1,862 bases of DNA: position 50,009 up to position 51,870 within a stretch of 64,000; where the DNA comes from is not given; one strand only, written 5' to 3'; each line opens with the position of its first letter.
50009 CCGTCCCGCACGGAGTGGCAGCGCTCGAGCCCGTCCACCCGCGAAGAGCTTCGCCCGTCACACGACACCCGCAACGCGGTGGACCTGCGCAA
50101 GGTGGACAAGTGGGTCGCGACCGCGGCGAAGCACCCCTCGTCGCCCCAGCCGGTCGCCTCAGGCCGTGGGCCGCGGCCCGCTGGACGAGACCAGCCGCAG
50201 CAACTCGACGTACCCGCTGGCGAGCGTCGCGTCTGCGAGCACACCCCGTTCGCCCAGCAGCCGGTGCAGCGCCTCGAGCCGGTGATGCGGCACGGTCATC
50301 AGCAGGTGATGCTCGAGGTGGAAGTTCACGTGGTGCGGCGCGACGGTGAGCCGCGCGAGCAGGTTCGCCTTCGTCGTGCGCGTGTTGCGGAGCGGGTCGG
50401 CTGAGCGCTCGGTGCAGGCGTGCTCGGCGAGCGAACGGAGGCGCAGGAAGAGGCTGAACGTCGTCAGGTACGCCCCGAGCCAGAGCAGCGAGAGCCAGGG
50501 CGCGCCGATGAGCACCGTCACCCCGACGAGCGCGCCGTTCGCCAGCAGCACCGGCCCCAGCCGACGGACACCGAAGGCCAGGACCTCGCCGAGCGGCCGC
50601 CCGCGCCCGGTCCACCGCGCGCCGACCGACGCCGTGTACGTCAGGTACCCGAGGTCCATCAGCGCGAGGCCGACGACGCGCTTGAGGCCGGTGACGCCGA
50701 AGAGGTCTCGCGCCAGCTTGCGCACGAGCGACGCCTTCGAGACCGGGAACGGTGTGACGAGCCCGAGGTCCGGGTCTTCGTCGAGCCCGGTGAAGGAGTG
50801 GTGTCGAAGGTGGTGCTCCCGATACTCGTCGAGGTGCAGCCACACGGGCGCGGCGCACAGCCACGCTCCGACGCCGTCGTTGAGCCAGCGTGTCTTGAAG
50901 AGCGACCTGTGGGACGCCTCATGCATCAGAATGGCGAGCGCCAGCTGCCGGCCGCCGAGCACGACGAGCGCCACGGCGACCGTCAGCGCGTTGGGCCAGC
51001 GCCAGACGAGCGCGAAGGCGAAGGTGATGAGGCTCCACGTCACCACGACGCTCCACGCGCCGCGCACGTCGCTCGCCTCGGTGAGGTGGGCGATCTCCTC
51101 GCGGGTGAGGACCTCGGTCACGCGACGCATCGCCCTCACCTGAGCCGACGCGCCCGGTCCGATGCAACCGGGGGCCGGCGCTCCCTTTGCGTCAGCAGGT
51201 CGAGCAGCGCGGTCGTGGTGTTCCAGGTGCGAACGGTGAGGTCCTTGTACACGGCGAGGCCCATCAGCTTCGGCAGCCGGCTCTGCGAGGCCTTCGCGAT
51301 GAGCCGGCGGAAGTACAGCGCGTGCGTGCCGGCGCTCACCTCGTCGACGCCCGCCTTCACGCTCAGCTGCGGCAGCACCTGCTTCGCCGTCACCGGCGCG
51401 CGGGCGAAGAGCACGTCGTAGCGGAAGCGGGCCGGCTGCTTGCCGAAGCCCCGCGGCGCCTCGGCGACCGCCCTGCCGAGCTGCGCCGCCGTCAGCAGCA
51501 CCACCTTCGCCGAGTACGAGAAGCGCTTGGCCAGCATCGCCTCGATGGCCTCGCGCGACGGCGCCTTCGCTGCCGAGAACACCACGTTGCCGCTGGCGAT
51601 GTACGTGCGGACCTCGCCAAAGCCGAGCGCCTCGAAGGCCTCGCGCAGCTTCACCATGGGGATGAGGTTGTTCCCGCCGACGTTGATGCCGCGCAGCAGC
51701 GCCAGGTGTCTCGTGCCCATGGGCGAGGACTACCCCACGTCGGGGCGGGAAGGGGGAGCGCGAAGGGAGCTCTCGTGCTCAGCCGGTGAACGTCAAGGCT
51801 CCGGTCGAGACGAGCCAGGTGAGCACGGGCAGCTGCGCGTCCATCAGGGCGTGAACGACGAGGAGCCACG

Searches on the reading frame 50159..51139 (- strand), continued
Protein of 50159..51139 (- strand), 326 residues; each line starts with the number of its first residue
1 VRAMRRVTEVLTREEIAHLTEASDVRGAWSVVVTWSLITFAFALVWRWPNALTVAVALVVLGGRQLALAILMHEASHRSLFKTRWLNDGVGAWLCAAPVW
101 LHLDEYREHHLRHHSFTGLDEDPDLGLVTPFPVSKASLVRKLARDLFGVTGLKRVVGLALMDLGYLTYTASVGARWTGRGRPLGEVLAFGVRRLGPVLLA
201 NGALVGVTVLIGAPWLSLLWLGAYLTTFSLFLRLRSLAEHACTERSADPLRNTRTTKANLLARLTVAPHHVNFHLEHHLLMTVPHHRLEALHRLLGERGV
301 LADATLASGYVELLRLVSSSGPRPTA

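Call 61: fold_search(model_id=the predicted structure, library=pdb)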
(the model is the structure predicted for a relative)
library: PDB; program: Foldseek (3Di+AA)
matches with E <= 10: 409; with E <= 0.001: 31
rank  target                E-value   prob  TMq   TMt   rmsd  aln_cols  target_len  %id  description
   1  8vag_A                2.7e-06  1.00  0.73  0.81   3.8       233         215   16  Crystal structure of MnII/MnII CtCADD from Chlamydia trachomatis (released 2024-11-06)
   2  8va9_A                3.7e-06  1.00  0.74  0.83   4.3       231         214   15  Crystal structure of FeII/MnII CtCADD from Chlamydia trachomatis (released 2024-11-06)
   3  1rcw_A                5.1e-06  1.00  0.72  0.81   3.8       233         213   15  Crystal structure of CT610 from Chlamydia trachomatis (released 2004-05-04)
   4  1rcw_B                1.2e-05  1.00  0.72  0.81   3.8       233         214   15  Crystal structure of CT610 from Chlamydia trachomatis (released 2004-05-04)
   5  5vrc_B                8.4e-05  1.00  0.67  0.71   4.5       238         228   14  Crystal structure for Methylobacterium extorquens PqqC (truncation of natural CD fusion) (released 2018-05-16)
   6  1otw_A                1.4e-04  1.00  0.72  0.69   4.8       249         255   14  Crystal structure of PqqC in complex with PQQ and a putative H2O2 (released 2004-05-11)
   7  4lqx_A                1.9e-04  1.00  0.66  0.54   3.7       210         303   17  Crystal structure of a TENA/THI-4 domain-containing protein (SSO2700) from Sulfolobus solfataricus P2 at 2.34 A resolu (released 2013-09-04)
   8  5vrc_D                1.9e-04  1.00  0.67  0.72   4.2       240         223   14  Crystal structure for Methylobacterium extorquens PqqC (truncation of natural CD fusion) (released 2018-05-16)
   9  1otv_A                2.1e-04  1.00  0.68  0.65   5.3       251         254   17  PqqC, Pyrroloquinolinquinone Synthase C (released 2004-05-11)
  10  3hlx_A                2.1e-04  1.00  0.68  0.65   6.3       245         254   18  Crystal Structure of PqqC Active Site Mutant Y175F in Complex with PQQ (released 2010-05-12)
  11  4lqx_B                3.0e-04  1.00  0.65  0.52   3.8       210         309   17  Crystal structure of a TENA/THI-4 domain-containing protein (SSO2700) from Sulfolobus solfataricus P2 at 2.34 A resolu (released 2013-09-04)
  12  1otw_B                3.6e-04  1.00  0.73  0.70   4.8       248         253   15  Crystal structure of PqqC in complex with PQQ and a putative H2O2 (released 2004-05-11)
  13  3hml_A                4.3e-04  1.00  0.69  0.70   4.7       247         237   14  Crystal Structure of PqqC Active Site Mutant H154S in Complex with PQQ (released 2010-05-12)
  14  3oql_B                4.5e-04  1.00  0.69  0.68   6.3       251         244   11  Crystal structure of a TenA homolog (PSPTO1738) from Pseudomonas syringae pv. tomato str. DC3000 at 2.54 A resolution (released 2010-10-06)
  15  3ibx_A                4.9e-04  1.00  0.65  0.70   4.8       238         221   10  Crystal structure of F47Y variant of TenA (HP1287) from Helicobacter pylori (released 2009-11-17)
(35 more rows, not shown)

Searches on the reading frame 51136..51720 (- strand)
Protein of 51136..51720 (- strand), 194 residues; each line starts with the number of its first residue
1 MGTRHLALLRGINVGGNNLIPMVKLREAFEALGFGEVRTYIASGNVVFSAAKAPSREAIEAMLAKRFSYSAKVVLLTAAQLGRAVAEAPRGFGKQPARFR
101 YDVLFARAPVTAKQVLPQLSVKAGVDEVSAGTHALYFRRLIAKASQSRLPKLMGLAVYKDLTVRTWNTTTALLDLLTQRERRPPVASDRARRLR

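Call 3: search_protein_families(library=pfam, proteins=[window:51136-51720:-], max_evalue=0.01)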
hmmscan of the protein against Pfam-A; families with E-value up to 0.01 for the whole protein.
window:51136-51720:- (194 aa): 1 family
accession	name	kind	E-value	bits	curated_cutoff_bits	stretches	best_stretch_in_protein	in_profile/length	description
PF08002.16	DUF1697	-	2.4e-33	115.9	24.4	1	3-136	2-137/137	Protein of unknown function (DUF1697)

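Call 8: search_protein_families(library=ncbifam, proteins=[window:51136-51720:-], max_evalue=0.1)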
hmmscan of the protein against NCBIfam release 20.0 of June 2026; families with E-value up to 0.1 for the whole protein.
window:51136-51720:- (194 aa): 1 family
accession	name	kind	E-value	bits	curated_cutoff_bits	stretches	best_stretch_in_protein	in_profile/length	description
NF053641.1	Mfer763_fam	equivalog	0.0096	16.1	170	1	10-61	44-94/137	Mfer763 family protein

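Call 35: search_solved_structures(query=window:51136-51720:-, max_evalue=0.01)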
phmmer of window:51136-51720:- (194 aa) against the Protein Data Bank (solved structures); distinct sequences matched with E-value up to 0.01: 1.
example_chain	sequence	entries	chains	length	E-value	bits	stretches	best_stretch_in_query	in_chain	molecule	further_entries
2hiy_A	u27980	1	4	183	1.1e-11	48.4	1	3-169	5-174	Hypothetical protein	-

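Call 41: find_related_loci(query=window:51136-51720:-, collection=metagenome_contigs, flank=6000)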
Query window:51136-51720:- (194 aa) in metagenome_contigs; peptide patterns used: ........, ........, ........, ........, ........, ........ (x = any residue, [..] = any of these).
600 stretches matched a pattern (row limit reached: there are more); 7 encode a relative of the query (tblastn E <= 1e-3); 7 distinct loci.
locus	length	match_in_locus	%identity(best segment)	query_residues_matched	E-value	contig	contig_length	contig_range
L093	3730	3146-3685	53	3-179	1e-61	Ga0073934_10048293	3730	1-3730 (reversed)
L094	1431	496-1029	52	4-178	2e-63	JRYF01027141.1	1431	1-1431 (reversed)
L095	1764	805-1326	53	4-174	2e-62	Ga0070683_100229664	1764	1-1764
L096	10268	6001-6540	51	3-179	2e-60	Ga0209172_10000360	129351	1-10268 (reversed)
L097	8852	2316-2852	52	4-179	3e-60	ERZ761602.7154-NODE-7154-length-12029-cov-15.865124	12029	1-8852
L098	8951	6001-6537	49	4-179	2e-58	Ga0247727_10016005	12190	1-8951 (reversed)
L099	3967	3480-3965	53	3-161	2e-53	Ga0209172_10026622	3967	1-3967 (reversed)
